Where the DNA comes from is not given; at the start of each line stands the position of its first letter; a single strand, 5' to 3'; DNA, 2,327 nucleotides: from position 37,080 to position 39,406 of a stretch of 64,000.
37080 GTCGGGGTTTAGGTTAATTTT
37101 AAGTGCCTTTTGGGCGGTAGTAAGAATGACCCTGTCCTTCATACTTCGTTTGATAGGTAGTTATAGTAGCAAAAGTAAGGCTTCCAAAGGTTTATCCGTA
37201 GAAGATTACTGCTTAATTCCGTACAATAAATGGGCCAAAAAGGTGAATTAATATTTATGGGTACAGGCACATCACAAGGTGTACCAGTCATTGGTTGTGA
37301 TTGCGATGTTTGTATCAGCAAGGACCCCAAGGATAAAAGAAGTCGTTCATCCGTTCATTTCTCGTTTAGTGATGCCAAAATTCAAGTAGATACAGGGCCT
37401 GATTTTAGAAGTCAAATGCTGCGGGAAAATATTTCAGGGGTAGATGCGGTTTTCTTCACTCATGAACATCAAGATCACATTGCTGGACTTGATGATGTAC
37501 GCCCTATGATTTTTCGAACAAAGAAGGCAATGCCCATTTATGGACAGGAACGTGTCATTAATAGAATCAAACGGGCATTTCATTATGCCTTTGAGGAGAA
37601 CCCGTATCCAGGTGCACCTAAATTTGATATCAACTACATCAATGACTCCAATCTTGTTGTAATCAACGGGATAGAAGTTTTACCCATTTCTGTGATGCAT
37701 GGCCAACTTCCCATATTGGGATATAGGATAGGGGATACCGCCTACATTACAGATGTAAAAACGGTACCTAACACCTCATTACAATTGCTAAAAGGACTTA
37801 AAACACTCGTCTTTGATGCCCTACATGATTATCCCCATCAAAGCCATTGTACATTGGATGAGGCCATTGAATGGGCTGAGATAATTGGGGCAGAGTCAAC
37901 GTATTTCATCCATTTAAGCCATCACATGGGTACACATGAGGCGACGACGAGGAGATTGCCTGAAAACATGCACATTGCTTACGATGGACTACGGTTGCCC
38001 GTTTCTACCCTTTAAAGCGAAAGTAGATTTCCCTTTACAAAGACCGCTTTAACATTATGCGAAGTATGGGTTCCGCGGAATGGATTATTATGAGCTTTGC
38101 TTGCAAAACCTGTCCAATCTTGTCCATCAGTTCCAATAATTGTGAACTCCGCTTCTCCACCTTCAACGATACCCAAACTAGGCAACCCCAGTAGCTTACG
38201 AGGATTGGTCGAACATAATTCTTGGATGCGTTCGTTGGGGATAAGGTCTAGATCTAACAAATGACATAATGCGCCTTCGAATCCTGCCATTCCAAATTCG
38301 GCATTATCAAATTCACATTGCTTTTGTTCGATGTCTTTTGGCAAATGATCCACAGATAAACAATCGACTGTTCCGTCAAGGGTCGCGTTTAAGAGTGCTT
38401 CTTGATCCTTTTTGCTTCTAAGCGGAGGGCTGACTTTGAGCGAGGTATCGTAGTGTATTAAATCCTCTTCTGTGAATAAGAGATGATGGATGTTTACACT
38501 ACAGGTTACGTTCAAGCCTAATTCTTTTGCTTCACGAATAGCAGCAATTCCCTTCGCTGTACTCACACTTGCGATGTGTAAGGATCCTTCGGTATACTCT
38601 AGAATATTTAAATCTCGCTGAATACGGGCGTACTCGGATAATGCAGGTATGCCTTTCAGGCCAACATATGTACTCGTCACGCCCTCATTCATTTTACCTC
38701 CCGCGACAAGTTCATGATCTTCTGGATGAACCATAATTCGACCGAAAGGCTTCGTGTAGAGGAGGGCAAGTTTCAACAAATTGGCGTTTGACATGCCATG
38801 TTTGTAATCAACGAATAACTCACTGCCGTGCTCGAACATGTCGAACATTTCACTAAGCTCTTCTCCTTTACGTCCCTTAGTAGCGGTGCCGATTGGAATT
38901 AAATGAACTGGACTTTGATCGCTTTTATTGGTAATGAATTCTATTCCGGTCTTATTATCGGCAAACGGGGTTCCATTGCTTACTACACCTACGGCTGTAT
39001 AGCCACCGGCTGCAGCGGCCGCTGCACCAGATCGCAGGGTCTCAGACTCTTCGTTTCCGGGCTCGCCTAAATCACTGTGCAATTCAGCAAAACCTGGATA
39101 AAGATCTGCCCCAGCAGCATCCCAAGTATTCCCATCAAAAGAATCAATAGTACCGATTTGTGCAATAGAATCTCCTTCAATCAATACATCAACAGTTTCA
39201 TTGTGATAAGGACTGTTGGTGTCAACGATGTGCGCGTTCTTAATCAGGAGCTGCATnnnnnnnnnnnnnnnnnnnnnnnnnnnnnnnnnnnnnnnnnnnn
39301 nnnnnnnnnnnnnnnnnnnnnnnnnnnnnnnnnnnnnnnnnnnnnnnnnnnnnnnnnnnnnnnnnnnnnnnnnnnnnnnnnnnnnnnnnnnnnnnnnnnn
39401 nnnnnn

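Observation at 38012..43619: Seven-gene translationally coupled operon of unknown function: DUF456, mini-ABC ATPase, MacB/FtsX permease, two DUF3299-like proteins, BatA-N protein and a degenerate dihydroorotase-like protein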

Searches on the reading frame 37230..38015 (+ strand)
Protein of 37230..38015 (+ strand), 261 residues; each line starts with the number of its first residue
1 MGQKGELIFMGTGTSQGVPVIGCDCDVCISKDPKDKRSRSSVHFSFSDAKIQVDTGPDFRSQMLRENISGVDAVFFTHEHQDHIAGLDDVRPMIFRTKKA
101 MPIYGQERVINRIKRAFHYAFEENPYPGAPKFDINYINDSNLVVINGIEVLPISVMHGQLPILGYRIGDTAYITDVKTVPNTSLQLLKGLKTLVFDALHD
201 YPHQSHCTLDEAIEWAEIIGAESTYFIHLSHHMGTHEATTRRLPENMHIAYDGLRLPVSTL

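Call 41: search_protein_families(library=pfam, proteins=[window:37230-38015:+], max_evalue=0.1)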
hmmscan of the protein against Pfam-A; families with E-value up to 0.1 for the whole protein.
window:37230-38015:+ (261 aa): 5 families
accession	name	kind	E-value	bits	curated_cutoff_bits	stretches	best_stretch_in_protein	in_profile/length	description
PF12706.13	Lactamase_B_2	-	2.4e-35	122.4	27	1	51-228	3-199/200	Beta-lactamase superfamily domain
PF00753.33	Lactamase_B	-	3.5e-06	27.5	22.7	1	53-91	20-64/196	Metallo-beta-lactamase superfamily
PF02112.21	PDEase_II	-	0.00028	20.5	23.7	1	53-153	67-166/340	cAMP phosphodiesterases class-II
PF25641.1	Head_fiber_dimeric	-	0.013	15.7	30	1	132-182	4-52/61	Head fiber dimeric protein-like domain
PF23023.1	Anti-Pycsar_Apyc1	-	0.09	12.7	50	0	66-91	49-74/250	Anti-Pycsar protein Apyc1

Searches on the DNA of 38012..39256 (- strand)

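Call 110: search_rna_families(source=L143, start=1, end=3200, threshold=gathering)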
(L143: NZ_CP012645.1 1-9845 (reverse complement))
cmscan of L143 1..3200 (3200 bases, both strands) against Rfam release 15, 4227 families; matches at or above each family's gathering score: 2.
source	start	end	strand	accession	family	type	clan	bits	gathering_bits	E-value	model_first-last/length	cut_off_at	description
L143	1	2667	+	RF02541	LSU_rRNA_bacteria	Gene; rRNA;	CL00112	2436.3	50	0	198-2925/2925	5'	Bacterial large subunit ribosomal RNA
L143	2772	2883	+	RF00001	5S_rRNA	Gene; rRNA;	CL00113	80.8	38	7.1e-17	1-120/120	no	5S ribosomal RNA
